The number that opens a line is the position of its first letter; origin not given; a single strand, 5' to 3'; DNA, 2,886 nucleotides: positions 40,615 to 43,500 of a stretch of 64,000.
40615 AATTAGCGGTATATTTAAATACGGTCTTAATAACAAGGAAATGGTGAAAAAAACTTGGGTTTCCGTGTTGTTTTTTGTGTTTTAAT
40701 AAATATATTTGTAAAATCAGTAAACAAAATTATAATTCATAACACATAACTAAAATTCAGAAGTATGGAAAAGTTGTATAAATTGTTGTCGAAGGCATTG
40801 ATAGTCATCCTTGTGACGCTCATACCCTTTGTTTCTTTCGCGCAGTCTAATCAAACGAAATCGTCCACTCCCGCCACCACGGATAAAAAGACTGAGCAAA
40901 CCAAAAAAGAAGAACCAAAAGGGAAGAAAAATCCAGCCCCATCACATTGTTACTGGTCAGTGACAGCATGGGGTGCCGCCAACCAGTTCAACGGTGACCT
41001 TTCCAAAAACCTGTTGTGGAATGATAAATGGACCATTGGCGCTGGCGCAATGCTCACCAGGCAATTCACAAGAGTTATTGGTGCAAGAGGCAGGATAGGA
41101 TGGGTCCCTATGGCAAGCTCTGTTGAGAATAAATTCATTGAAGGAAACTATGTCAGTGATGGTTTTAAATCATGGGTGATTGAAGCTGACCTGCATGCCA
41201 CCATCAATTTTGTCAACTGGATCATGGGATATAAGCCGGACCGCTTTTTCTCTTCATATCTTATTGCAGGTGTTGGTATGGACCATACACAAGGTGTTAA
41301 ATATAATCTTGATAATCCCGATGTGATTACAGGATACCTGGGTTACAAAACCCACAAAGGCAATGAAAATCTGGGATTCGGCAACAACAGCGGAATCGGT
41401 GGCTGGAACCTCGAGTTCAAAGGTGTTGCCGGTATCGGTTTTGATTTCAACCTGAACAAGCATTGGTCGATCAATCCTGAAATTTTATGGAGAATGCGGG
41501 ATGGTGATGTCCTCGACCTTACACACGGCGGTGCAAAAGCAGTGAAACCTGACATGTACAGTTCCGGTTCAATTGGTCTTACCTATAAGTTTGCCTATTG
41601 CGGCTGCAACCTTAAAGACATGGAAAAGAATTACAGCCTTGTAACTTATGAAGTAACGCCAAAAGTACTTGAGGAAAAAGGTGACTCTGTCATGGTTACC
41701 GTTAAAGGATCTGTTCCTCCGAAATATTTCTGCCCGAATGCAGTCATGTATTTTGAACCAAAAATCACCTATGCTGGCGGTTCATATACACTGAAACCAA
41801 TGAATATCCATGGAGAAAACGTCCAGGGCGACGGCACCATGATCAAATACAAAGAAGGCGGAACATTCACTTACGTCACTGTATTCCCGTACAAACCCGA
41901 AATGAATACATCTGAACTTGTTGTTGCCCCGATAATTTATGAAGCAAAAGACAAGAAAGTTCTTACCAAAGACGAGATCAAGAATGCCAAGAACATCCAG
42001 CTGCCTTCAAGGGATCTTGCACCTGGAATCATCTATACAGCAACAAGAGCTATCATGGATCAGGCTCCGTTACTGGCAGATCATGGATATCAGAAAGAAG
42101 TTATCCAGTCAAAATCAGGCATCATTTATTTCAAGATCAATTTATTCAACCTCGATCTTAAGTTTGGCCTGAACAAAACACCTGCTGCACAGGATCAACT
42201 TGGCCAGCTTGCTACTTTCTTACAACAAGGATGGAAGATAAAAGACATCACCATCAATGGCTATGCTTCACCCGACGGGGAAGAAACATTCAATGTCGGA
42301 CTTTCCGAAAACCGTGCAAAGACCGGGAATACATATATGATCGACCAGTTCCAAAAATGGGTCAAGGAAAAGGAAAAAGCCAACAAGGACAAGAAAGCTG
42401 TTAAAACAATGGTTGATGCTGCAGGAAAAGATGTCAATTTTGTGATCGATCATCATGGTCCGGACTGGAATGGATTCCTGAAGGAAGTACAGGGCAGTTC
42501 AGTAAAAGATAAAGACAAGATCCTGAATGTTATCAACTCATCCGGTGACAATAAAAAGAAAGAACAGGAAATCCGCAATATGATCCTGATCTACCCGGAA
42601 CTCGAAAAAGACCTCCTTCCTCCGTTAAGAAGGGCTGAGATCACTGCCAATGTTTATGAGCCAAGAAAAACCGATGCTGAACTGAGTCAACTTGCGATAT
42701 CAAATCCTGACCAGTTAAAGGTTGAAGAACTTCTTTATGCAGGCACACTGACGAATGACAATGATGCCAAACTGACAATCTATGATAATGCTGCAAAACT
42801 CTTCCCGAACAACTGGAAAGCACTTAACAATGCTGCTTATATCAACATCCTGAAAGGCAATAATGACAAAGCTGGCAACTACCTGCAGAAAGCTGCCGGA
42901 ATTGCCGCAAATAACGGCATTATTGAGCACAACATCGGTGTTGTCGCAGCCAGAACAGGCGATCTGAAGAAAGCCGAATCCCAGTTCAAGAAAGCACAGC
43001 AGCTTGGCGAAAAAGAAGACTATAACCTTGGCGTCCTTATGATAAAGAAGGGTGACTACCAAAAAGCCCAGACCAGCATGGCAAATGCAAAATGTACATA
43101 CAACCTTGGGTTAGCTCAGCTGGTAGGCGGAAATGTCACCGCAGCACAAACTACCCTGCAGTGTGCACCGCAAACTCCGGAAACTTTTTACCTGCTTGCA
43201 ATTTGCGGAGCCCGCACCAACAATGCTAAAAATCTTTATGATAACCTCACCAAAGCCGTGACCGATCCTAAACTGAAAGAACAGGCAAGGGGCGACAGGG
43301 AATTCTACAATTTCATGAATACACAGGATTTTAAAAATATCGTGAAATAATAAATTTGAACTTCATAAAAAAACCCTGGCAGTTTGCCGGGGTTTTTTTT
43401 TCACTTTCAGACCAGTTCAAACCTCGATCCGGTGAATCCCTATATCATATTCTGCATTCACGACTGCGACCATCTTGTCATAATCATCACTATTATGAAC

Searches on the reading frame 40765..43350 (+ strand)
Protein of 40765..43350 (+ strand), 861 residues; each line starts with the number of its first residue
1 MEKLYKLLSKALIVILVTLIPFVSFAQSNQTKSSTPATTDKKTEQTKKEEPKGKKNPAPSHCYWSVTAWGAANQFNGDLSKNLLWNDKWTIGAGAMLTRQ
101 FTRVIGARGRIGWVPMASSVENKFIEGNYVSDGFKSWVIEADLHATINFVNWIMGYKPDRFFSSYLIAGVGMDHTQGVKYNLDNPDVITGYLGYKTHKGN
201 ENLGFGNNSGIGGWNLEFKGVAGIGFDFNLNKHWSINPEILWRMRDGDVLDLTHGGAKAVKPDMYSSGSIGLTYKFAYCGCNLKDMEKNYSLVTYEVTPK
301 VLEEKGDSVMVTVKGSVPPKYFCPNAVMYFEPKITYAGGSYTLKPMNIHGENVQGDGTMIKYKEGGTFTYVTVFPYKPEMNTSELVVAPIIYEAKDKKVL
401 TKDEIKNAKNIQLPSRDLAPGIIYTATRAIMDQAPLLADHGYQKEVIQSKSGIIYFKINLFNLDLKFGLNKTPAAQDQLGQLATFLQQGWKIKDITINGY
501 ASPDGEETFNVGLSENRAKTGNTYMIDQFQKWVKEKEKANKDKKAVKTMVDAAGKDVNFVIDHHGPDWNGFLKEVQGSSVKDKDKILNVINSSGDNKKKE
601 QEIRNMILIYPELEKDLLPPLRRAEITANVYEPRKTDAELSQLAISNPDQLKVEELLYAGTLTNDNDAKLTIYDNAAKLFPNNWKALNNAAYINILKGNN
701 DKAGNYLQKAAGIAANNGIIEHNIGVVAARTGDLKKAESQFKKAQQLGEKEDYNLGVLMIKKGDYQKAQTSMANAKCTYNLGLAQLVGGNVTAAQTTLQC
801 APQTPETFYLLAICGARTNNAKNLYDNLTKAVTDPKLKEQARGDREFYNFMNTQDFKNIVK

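Call 12: search_protein_families(library=pfam, proteins=[window:40765-43350:+], max_evalue=0.001)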
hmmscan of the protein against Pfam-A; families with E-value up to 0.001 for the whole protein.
window:40765-43350:+ (861 aa): 6 families
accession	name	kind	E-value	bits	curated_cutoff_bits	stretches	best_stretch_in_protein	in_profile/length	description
PF07719.23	TPR_2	-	2e-06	27.9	27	0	722-747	5-30/34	Tetratricopeptide repeat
PF13424.12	TPR_12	-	1.1e-05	25.9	30.1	0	686-747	5-74/77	Tetratricopeptide repeat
PF13181.12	TPR_8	-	1.6e-05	25.1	25.7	0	685-717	2-34/34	Tetratricopeptide repeat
PF13432.12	TPR_16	-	5e-05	24.1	32.7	0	672-716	19-63/65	Tetratricopeptide repeat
PF00691.25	OmpA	-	0.00015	22.5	27.2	1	472-527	10-66/98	OmpA family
PF13431.12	TPR_17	-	0.00035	21.1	24.4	0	673-703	2-32/34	Tetratricopeptide repeat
